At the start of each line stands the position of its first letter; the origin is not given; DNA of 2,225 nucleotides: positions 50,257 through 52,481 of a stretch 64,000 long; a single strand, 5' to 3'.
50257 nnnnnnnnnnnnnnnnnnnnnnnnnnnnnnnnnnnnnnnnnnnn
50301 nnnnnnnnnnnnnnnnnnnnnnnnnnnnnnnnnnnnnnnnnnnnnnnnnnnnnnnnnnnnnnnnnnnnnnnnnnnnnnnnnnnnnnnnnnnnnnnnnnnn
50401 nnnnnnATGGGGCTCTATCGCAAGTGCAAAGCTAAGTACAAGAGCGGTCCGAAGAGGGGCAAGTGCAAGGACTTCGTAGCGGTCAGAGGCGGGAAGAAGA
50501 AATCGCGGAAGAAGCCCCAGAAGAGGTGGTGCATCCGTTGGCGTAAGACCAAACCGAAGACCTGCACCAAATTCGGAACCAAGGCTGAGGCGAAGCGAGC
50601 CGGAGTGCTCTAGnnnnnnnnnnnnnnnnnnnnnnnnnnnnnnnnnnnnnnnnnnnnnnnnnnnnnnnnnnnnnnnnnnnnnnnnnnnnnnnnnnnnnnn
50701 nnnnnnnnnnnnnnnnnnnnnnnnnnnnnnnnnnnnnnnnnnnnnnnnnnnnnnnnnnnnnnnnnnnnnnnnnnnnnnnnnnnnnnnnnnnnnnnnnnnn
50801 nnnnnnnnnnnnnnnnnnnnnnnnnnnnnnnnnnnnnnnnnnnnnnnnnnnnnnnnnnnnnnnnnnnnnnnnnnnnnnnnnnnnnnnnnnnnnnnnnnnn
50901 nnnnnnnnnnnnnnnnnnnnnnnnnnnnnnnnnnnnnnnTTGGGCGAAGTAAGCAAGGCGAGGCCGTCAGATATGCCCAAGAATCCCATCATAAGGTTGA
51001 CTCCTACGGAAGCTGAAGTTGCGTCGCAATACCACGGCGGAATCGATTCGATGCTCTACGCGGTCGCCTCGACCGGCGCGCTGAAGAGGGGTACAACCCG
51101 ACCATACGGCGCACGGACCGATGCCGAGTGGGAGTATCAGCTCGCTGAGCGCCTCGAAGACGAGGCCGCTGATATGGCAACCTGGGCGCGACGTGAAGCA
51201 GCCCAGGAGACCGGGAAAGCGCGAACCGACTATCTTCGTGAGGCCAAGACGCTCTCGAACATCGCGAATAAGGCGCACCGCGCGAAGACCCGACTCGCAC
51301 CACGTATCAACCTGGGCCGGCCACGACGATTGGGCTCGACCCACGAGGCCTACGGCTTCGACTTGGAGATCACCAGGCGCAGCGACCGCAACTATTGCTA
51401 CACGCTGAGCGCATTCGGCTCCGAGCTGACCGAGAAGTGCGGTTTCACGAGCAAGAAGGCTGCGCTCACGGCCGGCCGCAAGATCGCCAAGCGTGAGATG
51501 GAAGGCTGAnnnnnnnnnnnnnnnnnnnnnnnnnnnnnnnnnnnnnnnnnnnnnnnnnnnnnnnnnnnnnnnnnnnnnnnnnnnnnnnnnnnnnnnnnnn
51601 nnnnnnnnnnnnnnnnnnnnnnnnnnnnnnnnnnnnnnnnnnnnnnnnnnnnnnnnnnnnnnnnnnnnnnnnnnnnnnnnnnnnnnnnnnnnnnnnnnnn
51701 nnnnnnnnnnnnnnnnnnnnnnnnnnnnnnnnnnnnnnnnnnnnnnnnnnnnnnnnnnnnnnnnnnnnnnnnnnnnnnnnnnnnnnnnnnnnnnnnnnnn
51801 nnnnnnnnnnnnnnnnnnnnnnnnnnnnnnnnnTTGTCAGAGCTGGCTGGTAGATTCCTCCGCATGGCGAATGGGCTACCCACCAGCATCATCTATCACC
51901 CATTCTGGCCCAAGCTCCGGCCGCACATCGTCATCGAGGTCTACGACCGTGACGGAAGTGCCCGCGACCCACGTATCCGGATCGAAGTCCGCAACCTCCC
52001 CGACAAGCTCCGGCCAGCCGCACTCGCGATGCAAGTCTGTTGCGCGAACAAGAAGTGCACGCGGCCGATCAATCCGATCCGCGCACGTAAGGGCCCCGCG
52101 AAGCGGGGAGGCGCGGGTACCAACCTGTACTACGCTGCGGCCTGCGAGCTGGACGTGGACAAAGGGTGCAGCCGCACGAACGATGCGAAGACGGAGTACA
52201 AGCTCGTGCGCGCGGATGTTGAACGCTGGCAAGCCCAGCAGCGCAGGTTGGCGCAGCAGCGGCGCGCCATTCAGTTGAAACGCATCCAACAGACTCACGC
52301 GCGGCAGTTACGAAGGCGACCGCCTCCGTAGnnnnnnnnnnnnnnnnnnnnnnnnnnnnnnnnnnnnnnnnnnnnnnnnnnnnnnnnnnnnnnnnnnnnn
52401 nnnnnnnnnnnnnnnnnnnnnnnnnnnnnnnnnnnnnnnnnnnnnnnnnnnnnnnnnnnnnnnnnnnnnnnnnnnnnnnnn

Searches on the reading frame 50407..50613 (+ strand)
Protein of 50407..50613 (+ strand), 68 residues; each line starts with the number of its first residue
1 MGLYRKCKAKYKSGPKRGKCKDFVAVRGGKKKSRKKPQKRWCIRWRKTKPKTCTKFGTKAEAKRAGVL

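Call 7: search_protein_families(library=pfam, proteins=[window:50407-50613:+], max_evalue=1)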
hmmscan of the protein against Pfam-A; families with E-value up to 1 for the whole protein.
window:50407-50613:+ (68 aa): 1 family
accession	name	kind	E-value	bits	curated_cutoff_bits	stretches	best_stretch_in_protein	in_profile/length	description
PF18602.6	Rap1a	-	0.054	14.4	27.7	1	3-60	5-65/90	Rap1a immunity proteins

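Call 8: search_protein_families(library=phrogs, proteins=[window:50407-50613:+], max_evalue=1)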
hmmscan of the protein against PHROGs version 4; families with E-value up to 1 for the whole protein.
window:50407-50613:+ (68 aa): 0 families

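Call 33: find_homologous_proteins(query=window:50407-50613:+, max_evalue=0.1)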
Query window:50407-50613:+ (68 aa): 2 proteins with E <= 0.1 among 2 candidates.
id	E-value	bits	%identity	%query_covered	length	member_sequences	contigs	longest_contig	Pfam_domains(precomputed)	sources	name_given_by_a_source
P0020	8.9e-31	123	90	100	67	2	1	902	-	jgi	jgi:hypothetical protein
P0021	7.0e-27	110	81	100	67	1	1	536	-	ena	-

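Call 54: search_solved_structures(query=window:50407-50610:+, max_evalue=10, show_alignments=2)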
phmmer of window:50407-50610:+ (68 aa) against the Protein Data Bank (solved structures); distinct sequences matched with E-value up to 10: 0.

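Call 59: search_protein_families(library=ncbifam, proteins=[window:50407-50613:+], max_evalue=10)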
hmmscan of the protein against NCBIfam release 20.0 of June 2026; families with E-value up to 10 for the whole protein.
window:50407-50613:+ (68 aa): 0 families

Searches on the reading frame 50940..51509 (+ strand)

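Call 7: search_protein_families(library=pfam, proteins=[window:50940-51509:+], max_evalue=1)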
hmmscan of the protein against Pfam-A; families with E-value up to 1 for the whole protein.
window:50940-51509:+ (189 aa): 1 family
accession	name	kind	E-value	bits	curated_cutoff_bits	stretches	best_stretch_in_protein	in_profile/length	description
PF00171.27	Aldedh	-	0.18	10.7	23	1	62-124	54-115/461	Aldehyde dehydrogenase family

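Call 8: search_protein_families(library=phrogs, proteins=[window:50940-51509:+], max_evalue=1)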
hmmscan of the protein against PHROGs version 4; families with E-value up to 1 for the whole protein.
window:50940-51509:+ (189 aa): 2 families
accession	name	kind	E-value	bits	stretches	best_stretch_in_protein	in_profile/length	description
phrog_31572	-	unknown function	0.11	13.5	1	41-79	60-97/105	-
phrog_22208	-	unknown function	0.31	11.8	1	62-116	32-89/147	-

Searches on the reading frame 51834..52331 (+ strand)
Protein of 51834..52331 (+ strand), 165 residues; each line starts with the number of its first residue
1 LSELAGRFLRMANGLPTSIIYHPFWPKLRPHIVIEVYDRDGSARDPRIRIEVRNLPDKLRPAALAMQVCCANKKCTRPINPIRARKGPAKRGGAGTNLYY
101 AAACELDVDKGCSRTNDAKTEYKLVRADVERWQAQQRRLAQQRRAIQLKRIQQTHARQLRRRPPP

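Call 7: search_protein_families(library=pfam, proteins=[window:51834-52331:+], max_evalue=1)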
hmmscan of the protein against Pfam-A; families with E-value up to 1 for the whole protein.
window:51834-52331:+ (165 aa): 0 families

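Call 8: search_protein_families(library=phrogs, proteins=[window:51834-52331:+], max_evalue=1)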
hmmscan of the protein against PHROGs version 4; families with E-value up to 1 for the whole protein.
window:51834-52331:+ (165 aa): 1 family
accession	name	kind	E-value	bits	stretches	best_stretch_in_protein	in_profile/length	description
phrog_22038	-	unknown function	0.61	10.6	1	117-148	7-38/320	-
